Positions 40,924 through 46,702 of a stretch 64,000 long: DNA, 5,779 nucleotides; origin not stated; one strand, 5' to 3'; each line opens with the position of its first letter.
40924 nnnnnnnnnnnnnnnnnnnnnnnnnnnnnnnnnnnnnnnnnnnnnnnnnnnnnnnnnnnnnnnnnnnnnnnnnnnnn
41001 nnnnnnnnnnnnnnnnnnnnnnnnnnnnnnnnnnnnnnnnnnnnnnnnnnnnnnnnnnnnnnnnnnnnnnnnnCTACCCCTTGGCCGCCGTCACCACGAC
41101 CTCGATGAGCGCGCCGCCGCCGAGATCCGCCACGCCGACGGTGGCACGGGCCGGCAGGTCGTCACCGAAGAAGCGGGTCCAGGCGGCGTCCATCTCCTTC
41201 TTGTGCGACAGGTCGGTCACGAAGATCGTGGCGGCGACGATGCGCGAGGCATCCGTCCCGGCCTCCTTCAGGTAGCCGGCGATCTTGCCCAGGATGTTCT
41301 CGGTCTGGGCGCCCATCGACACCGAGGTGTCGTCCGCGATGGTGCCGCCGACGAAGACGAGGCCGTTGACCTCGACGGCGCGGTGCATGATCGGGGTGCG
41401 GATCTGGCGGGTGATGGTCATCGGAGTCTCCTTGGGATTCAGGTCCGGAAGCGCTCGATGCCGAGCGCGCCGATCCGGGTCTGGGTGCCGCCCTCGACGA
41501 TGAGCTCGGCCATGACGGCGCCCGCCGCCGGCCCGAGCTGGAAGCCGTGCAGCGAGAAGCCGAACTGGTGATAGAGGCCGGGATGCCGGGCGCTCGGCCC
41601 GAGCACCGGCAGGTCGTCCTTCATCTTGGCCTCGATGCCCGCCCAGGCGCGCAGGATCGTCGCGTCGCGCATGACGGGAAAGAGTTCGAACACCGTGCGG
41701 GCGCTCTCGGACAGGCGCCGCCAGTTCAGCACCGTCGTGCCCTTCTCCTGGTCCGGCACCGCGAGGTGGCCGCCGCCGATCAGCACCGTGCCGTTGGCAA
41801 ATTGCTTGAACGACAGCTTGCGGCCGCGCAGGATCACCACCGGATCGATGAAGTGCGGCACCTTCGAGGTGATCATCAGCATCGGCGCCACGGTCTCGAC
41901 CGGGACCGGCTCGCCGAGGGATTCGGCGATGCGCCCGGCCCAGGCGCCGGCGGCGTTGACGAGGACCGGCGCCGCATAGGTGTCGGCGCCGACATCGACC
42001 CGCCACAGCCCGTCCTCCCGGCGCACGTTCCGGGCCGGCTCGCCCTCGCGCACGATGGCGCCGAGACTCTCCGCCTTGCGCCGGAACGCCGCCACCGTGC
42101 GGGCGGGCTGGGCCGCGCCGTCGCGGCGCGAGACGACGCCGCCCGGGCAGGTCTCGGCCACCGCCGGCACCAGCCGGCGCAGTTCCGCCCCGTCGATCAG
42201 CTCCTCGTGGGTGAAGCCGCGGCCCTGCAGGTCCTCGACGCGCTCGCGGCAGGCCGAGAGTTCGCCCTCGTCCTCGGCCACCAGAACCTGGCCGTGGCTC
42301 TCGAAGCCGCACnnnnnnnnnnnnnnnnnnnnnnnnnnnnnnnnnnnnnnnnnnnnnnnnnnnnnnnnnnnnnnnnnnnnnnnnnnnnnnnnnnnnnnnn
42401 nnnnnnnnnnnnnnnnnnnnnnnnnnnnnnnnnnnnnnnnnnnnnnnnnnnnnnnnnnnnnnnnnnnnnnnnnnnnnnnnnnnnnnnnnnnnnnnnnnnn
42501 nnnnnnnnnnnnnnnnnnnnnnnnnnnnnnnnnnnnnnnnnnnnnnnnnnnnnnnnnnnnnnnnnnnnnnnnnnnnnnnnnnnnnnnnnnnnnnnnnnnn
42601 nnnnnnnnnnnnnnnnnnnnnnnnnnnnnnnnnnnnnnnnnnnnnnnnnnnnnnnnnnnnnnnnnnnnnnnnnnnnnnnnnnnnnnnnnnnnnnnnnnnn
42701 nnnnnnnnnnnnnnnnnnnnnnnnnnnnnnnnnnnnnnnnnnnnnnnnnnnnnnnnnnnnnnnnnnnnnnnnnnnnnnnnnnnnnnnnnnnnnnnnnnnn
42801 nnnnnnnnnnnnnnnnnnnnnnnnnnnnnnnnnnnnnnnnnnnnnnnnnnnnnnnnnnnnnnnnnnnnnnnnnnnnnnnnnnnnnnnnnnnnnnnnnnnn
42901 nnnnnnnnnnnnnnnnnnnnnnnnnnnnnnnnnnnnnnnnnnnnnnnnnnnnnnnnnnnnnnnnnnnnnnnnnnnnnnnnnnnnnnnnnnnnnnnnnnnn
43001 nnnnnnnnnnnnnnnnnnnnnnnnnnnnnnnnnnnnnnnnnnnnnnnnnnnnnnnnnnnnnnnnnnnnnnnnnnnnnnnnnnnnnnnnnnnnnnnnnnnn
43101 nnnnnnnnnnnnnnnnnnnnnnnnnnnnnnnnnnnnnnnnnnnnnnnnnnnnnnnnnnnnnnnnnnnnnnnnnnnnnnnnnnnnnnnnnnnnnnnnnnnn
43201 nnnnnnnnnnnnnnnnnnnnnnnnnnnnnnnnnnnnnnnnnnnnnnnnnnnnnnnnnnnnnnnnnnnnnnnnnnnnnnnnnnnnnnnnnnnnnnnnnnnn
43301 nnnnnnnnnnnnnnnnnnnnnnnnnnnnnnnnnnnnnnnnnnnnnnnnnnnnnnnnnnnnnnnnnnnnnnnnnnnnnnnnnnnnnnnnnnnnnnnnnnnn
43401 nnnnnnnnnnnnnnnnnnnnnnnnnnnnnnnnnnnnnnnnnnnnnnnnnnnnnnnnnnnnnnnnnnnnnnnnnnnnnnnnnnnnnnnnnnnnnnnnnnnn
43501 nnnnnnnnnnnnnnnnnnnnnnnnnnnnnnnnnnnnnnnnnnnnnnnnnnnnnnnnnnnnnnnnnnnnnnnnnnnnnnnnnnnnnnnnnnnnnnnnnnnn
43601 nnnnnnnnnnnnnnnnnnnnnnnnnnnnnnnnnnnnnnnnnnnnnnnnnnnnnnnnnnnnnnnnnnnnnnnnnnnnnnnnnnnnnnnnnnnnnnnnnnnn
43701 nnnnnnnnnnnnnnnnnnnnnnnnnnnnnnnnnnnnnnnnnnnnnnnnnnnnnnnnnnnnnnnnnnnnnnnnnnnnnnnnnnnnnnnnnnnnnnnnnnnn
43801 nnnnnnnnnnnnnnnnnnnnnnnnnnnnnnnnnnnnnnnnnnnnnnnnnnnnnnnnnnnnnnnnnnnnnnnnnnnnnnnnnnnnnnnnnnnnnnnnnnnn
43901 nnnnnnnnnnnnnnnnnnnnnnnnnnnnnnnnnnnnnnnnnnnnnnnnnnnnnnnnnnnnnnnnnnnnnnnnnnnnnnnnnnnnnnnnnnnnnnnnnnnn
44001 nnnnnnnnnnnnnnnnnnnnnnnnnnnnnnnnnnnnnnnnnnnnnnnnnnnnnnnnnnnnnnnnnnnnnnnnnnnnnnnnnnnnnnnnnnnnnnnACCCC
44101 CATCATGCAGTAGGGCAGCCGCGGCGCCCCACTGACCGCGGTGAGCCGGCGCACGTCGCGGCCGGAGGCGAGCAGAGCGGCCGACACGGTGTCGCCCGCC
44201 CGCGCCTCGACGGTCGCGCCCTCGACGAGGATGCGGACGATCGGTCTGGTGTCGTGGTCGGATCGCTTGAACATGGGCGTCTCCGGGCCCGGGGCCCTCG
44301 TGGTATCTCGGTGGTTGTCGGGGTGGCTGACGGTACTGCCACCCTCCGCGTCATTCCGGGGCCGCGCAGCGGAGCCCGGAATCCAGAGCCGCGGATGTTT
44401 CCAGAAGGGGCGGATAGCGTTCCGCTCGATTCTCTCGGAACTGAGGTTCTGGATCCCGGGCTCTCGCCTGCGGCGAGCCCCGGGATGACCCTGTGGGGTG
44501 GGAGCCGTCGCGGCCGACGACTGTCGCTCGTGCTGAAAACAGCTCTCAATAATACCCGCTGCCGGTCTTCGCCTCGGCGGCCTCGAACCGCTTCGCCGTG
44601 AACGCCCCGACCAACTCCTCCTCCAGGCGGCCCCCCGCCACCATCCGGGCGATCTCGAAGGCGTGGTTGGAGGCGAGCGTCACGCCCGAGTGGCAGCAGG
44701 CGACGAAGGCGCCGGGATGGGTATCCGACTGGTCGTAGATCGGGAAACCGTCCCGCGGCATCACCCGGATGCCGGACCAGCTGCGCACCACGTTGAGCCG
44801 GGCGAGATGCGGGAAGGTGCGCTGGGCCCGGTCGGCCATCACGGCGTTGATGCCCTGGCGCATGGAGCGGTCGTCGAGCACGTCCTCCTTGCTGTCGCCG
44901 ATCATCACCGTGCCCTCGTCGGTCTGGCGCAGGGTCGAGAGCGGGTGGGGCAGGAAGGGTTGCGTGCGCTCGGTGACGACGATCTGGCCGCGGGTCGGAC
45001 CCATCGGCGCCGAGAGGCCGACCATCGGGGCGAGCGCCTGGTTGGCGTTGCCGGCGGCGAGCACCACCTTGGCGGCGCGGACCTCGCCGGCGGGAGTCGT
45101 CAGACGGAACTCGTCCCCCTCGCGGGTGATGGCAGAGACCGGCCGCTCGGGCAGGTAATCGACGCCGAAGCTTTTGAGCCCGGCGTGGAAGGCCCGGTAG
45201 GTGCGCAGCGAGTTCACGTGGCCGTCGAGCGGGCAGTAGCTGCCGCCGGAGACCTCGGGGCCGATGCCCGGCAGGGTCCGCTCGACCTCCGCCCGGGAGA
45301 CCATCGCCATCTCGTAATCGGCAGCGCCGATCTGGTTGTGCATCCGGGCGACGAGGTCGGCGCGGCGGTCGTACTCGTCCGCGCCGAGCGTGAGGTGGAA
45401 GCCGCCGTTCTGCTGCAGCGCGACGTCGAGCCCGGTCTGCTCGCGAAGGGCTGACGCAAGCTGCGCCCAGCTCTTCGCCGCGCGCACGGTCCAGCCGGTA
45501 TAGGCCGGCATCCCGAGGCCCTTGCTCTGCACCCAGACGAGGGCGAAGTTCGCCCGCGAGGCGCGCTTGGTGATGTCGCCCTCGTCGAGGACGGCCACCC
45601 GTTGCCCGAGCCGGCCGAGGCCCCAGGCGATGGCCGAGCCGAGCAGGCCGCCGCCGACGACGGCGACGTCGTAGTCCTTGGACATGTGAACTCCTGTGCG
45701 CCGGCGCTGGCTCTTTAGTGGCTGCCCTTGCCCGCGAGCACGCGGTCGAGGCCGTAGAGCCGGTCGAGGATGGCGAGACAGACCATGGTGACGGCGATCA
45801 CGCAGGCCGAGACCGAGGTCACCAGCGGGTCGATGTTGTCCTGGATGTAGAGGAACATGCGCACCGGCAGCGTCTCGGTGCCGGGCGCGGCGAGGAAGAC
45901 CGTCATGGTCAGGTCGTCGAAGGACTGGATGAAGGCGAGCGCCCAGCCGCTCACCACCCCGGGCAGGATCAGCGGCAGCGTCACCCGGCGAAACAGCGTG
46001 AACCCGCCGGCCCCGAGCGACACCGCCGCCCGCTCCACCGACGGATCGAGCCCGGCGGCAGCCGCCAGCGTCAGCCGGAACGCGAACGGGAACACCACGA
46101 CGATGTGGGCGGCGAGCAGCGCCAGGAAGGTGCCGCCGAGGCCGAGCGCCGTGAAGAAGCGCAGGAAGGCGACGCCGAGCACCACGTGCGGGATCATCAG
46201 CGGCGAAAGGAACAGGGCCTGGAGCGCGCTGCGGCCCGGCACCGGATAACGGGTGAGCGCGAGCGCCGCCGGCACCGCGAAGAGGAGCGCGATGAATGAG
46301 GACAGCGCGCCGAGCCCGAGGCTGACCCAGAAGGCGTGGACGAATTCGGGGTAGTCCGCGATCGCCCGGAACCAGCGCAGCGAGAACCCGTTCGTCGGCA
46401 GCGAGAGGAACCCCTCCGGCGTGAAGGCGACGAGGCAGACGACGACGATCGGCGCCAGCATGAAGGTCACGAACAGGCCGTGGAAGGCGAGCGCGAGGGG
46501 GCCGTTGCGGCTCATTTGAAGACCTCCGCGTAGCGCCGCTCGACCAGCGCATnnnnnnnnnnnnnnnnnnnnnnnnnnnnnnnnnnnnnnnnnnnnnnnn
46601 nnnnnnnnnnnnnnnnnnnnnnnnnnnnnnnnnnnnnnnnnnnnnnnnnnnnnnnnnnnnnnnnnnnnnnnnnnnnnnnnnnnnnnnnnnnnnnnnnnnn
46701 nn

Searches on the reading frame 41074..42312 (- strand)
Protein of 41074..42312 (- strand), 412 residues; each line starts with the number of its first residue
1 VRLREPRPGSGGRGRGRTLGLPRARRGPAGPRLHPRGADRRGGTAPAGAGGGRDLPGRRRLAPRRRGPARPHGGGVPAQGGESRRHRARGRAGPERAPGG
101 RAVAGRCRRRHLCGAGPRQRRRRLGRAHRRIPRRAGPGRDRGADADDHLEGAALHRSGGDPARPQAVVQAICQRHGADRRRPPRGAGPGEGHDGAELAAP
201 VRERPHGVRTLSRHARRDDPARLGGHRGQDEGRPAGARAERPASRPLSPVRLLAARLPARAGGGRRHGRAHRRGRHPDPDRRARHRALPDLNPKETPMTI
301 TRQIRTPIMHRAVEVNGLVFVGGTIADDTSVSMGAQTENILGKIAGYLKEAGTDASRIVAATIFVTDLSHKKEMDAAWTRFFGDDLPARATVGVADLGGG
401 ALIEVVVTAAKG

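Call 6: search_protein_families(library=pfam, proteins=[window:41074-42312:-], max_evalue=0.0001)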
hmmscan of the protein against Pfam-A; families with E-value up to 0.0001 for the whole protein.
window:41074-42312:- (412 aa): 1 family
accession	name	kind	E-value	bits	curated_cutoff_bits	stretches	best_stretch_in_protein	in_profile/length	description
PF01042.26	Ribonuc_L-PSP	-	4.2e-20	72.4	27.3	1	311-410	13-120/121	Endoribonuclease L-PSP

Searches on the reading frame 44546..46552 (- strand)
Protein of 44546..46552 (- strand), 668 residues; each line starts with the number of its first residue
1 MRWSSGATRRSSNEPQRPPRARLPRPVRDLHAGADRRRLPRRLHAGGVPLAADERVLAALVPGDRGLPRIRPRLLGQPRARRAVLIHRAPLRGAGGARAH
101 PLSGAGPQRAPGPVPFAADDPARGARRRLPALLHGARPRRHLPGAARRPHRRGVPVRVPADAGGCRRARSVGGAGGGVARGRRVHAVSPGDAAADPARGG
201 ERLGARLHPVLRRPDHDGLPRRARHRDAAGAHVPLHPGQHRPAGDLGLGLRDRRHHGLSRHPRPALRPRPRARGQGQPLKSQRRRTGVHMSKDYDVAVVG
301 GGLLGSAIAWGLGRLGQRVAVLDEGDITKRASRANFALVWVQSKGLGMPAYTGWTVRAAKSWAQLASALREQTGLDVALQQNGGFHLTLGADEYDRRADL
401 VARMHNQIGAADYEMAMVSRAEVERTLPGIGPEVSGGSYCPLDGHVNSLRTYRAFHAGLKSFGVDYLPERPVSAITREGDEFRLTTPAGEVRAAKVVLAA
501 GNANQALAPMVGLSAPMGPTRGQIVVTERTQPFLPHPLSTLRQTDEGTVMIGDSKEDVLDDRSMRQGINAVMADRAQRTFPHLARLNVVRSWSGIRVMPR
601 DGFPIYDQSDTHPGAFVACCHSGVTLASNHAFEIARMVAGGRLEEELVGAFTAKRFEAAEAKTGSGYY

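Call 6: search_protein_families(library=pfam, proteins=[window:44546-46552:-], max_evalue=0.0001)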
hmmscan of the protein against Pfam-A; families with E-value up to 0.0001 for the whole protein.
window:44546-46552:- (668 aa): 3 families
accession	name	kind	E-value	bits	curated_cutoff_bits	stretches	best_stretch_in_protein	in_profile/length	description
PF01266.30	DAO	-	9.5e-53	180.4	27.9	1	295-635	1-351/353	FAD dependent oxidoreductase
PF07992.20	Pyr_redox_2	-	6.3e-05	23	26.1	0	294-331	143-180/291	Pyridine nucleotide-disulphide oxidoreductase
PF13738.12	Pyr_redox_3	-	9.1e-05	22.3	30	0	469-502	101-134/305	Pyridine nucleotide-disulphide oxidoreductase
